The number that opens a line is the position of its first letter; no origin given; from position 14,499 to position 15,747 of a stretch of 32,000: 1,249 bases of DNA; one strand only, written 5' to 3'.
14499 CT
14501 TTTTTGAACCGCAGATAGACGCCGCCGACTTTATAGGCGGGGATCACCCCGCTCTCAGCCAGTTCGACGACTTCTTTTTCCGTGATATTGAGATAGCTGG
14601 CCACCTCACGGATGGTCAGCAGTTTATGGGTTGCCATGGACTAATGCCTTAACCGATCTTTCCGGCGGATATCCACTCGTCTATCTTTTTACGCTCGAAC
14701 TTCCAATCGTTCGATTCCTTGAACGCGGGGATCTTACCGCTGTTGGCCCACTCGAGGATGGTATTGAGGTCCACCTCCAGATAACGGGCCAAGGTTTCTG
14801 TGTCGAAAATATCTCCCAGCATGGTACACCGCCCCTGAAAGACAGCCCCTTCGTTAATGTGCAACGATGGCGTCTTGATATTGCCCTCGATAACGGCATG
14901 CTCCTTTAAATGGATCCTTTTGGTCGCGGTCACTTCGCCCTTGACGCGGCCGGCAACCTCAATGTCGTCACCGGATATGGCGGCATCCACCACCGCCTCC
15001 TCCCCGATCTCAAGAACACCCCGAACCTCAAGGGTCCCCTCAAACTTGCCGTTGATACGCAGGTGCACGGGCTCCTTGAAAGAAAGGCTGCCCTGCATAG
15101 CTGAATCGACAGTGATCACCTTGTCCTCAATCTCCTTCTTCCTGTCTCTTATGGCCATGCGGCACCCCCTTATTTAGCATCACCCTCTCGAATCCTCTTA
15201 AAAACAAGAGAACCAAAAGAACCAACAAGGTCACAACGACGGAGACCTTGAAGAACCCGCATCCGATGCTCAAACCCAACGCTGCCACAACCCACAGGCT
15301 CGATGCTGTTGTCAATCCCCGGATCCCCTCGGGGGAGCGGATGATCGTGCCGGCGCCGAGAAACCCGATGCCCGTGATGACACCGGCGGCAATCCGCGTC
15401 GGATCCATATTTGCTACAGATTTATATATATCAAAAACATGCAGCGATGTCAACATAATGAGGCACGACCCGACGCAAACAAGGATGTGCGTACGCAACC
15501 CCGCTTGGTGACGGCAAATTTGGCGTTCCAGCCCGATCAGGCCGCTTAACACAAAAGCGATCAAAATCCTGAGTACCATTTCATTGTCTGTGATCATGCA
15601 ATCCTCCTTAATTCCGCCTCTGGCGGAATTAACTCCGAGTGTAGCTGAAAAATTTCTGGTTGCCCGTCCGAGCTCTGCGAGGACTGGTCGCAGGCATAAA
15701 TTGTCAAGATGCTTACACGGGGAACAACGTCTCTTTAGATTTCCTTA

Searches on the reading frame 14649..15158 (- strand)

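Call 70: search_protein_families(library=pfam, proteins=[window:14649-15158:-], max_evalue=0.001)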
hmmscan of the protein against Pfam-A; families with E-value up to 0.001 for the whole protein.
window:14649-15158:- (169 aa): 2 families
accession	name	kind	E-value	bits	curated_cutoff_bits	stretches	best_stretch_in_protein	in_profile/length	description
PF04519.19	Bactofilin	-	3.3e-25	88.6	27.9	1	14-111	2-97/98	Polymer-forming cytoskeletal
PF12728.13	HTH_17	-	2e-10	41.2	27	1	118-165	2-49/51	Helix-turn-helix domain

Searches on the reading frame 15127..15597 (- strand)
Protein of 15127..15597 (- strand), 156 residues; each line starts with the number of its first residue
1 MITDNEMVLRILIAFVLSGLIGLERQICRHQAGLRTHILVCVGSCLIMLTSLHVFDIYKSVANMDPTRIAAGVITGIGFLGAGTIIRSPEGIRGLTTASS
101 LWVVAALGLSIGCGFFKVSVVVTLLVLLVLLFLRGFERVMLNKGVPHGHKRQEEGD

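Call 13: search_protein_families(library=pfam, proteins=[window:15127-15597:-])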
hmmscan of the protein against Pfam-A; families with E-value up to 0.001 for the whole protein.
window:15127-15597:- (156 aa): 1 family
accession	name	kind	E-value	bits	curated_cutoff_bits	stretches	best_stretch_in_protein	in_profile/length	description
PF02308.21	MgtC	-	2.3e-39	134.9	31.4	1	11-138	1-120/121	MgtC family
